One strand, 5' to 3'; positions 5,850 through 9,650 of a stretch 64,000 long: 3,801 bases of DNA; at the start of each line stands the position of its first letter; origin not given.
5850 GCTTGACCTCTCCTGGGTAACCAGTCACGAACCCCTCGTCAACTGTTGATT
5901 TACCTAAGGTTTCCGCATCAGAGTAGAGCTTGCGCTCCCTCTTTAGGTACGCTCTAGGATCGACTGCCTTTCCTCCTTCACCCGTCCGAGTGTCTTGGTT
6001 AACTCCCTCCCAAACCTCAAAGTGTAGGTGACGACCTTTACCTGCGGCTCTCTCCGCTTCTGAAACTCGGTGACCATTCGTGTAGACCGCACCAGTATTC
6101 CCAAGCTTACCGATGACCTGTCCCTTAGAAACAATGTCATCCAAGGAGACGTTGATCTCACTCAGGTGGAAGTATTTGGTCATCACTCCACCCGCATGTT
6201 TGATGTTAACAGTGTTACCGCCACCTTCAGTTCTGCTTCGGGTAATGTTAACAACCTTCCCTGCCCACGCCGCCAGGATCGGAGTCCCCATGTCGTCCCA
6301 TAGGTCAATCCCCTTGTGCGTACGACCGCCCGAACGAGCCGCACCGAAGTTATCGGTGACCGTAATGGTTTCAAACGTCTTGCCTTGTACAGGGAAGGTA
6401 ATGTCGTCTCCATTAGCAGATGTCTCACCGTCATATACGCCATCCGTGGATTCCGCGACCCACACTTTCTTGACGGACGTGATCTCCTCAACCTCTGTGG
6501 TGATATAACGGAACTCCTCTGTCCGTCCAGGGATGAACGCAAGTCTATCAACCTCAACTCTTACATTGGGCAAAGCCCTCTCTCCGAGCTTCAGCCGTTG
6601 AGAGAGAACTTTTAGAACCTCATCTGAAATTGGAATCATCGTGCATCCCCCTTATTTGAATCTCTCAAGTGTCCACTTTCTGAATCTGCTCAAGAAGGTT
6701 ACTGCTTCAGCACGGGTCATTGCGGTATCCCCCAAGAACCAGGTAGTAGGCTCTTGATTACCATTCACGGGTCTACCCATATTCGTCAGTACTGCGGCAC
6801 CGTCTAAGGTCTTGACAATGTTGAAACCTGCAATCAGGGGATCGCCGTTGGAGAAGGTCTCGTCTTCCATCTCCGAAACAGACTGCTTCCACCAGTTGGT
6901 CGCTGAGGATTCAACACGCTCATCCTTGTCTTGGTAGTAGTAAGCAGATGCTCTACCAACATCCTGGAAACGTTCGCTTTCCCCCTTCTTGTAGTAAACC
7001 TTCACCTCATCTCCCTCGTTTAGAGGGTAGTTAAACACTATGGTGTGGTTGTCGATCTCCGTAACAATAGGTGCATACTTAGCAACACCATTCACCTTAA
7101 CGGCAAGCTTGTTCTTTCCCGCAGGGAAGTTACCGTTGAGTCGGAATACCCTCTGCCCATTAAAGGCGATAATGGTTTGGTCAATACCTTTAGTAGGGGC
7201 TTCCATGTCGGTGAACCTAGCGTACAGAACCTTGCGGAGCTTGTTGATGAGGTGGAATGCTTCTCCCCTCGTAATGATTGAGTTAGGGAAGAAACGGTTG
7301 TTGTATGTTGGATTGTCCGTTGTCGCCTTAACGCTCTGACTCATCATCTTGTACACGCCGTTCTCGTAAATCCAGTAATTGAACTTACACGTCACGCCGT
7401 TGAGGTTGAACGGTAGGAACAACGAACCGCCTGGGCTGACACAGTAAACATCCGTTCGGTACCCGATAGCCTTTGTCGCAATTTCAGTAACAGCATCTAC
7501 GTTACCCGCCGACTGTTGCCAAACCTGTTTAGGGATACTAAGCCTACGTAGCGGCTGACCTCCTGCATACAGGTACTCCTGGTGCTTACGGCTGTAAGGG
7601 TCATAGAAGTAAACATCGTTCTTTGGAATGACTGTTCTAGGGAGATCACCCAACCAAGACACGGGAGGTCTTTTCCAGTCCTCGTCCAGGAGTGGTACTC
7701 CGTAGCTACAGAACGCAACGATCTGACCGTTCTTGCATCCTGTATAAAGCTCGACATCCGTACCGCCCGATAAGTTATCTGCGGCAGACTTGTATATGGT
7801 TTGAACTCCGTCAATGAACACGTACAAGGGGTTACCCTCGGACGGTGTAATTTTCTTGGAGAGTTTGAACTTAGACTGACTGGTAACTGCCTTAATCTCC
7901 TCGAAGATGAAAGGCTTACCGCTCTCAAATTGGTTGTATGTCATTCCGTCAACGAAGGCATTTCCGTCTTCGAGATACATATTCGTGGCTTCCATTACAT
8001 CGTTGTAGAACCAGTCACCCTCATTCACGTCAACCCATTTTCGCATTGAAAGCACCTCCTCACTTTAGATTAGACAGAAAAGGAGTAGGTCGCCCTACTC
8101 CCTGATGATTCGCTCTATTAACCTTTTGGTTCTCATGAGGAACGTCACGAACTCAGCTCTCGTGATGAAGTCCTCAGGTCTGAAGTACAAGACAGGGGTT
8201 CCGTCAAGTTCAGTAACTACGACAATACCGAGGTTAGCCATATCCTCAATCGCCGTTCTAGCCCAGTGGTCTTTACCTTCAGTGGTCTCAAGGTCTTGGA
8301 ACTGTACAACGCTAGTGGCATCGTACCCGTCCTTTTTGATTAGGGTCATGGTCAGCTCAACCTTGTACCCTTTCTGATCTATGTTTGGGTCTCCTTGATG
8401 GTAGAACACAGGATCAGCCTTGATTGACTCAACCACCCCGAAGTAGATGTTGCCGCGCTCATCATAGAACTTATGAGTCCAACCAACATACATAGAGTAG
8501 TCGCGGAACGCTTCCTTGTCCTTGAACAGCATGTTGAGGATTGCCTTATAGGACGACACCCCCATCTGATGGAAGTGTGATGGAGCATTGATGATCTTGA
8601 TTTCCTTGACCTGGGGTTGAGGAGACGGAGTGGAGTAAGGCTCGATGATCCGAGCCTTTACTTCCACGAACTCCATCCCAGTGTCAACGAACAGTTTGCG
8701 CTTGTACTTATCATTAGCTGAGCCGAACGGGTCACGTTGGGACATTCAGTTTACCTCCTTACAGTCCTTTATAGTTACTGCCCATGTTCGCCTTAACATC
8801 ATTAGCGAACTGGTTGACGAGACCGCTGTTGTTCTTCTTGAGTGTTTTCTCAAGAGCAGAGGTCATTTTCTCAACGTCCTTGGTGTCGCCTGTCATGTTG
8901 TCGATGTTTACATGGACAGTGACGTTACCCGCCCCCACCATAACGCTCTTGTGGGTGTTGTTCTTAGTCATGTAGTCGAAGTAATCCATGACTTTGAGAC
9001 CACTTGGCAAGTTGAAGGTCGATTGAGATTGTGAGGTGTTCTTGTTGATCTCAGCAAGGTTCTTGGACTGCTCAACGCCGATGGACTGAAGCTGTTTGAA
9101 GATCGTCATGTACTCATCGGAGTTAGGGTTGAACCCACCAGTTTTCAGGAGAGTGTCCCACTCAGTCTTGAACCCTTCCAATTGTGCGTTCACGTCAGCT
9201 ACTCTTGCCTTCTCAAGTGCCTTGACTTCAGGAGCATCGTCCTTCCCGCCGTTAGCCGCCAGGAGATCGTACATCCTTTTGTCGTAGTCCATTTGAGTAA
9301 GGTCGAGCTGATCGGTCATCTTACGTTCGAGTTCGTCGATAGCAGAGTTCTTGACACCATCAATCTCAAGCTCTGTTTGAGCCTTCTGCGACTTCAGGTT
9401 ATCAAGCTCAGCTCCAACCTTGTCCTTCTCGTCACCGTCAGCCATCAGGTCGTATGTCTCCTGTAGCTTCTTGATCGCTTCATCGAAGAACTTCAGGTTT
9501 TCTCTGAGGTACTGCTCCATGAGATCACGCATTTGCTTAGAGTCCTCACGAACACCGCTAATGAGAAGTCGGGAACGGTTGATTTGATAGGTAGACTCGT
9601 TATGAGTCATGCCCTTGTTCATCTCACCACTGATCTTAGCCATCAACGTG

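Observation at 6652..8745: Genuine S-layer-homology (SLH) domains at the C-termini of two tail proteins directly downstream of the tape measure gene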

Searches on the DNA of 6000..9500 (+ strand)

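Call 5: search_dna_similar(query=window:6000-9500:+, collection=phages, mode=distant, max_rows=20)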
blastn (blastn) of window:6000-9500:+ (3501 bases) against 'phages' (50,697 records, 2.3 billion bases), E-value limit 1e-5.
No match.
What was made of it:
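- Tried and rejected: Nucleotide search against phage records: no match (call 5).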
